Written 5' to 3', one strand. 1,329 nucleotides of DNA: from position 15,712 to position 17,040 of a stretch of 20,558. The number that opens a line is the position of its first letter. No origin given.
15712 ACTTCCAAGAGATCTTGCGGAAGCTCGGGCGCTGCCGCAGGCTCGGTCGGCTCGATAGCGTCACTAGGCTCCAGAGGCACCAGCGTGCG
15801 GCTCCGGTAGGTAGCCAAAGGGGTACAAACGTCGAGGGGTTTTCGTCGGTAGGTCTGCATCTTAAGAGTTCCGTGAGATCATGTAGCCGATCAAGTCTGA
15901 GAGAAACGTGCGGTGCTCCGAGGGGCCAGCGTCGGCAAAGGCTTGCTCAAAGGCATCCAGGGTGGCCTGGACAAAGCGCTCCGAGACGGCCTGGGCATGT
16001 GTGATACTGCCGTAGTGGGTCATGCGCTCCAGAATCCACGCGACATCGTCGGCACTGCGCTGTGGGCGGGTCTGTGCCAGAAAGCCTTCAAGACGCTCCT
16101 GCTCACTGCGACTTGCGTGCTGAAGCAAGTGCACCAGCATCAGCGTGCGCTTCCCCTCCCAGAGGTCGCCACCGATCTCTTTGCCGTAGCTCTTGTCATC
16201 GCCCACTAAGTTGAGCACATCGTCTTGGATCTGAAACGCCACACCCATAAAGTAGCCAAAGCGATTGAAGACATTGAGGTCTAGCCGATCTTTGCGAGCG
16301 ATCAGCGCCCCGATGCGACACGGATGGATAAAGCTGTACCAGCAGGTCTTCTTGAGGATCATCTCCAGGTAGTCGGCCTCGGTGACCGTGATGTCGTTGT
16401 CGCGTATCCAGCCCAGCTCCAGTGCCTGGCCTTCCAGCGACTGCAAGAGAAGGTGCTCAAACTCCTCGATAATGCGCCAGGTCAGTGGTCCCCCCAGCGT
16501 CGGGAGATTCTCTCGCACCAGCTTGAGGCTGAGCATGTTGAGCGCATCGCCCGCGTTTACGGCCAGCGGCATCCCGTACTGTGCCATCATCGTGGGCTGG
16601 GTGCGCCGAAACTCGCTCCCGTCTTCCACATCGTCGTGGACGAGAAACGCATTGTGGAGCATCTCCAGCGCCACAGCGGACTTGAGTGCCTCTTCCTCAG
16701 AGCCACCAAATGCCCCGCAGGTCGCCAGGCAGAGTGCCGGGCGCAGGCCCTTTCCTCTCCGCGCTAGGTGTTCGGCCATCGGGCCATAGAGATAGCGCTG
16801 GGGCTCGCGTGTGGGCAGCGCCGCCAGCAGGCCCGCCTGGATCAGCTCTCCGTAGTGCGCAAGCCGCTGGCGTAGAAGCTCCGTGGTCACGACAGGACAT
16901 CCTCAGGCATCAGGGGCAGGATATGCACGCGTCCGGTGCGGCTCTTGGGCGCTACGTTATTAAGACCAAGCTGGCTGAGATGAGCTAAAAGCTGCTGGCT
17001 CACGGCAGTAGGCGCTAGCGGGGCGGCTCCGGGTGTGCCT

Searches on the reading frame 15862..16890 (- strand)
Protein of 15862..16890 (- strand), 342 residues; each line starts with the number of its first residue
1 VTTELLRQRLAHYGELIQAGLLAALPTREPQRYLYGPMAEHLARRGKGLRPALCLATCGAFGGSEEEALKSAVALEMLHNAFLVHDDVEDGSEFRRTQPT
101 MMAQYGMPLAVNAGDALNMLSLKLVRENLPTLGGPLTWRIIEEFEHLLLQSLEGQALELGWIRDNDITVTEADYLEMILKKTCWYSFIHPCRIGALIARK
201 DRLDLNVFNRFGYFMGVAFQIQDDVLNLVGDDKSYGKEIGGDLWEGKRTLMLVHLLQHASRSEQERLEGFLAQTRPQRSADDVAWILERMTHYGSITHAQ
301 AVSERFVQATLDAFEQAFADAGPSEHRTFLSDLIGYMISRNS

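Call 6: search_protein_families(library=pfam, proteins=[window:15862-16890:-], max_evalue=0.01)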
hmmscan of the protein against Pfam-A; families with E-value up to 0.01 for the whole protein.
window:15862-16890:- (342 aa): 1 family
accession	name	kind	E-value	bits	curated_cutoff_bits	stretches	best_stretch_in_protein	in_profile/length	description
PF00348.22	polyprenyl_synt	-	2.4e-63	214.1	27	1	34-286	4-247/251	Polyprenyl synthetase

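Call 9: search_protein_families(library=ncbifam, proteins=[window:15862-16890:-], max_evalue=0.01)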
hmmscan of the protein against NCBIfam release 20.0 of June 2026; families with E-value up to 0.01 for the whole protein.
window:15862-16890:- (342 aa): 16 families
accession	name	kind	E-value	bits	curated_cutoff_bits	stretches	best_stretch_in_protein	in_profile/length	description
NF040698.1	IdsA_Meth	equivalog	1.8e-58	198.3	468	1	8-341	5-327/328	short chain isoprenyl diphosphate synthase IdsA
NF041169.1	f2_encap_cargo4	exception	3.3e-57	194.2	450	1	42-333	46-328/334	family 2 encapsulin nanocompartment cargo protein polyprenyl transferase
NF041003.1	GGPP_syn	equivalog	2.2e-52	178.2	500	1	34-320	28-306/326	geranylgeranyl diphosphate synthase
NF045549.1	GGPPsyn_IdsB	equivalog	1.7e-37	129.3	475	1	43-318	62-329/346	geranylgeranyl diphosphate synthase IdsB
TIGR02748.1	GerC3_HepT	equivalog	1.5e-36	126.1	456.55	1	42-340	39-317/319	heptaprenyl diphosphate synthase component II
NF045485.1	FPPsyn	subfamily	1.3e-35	122.9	275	1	15-268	6-260/288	farnesyl diphosphate synthase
NF045685.1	GGPPSynCrtE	equivalog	5.1e-32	111.1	460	1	8-265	5-262/293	geranylgeranyl diphosphate synthase CrtE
NF045628.1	HxpDPsynlarge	equivalog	2.8e-31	108.7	500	1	42-339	31-308/311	hexaprenyl-diphosphate synthase large subunit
NF040789.2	gerfarn_diphsyn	equivalog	2.8e-28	99.1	560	1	65-341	81-344/345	geranylfarnesyl diphosphate synthase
NF008140.0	PRK10888.1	equivalog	5.2e-28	98.3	412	1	45-314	43-299/323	octaprenyl diphosphate synthase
NF042416.1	GFPPS_Mycobact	equivalog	1.2e-25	90.3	600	1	39-321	35-332/350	bifunctional (2E,6E)-farnesyl/geranyl diphosphate synthase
TIGR02749.1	prenyl_cyano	equivalog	6.4e-25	87.9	383.2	1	38-340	35-320/322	solanesyl diphosphate synthase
NF042417.1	NPPPS_Mycobact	equivalog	1.7e-24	86.5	600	1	45-340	55-333/335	nonaprenyl/(2E,6E)-farnesyl/geranylgeranyl diphosphat synthase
NF007877.0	PRK10581.1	equivalog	2.4e-23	82.8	321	1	45-264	43-264/299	(2E,6E)-farnesyl diphosphate synthase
NF040627.1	GFPS_Meth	equivalog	7.2e-23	81.4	600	1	38-229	31-211/285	geranylfarnesyl diphosphate synthase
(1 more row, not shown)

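Call 85: search_protein_families(library=padloc, proteins=[window:15862-16890:-], max_evalue=0.001)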
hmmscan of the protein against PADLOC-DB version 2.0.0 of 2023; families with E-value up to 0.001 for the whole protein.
window:15862-16890:- (342 aa): 0 families
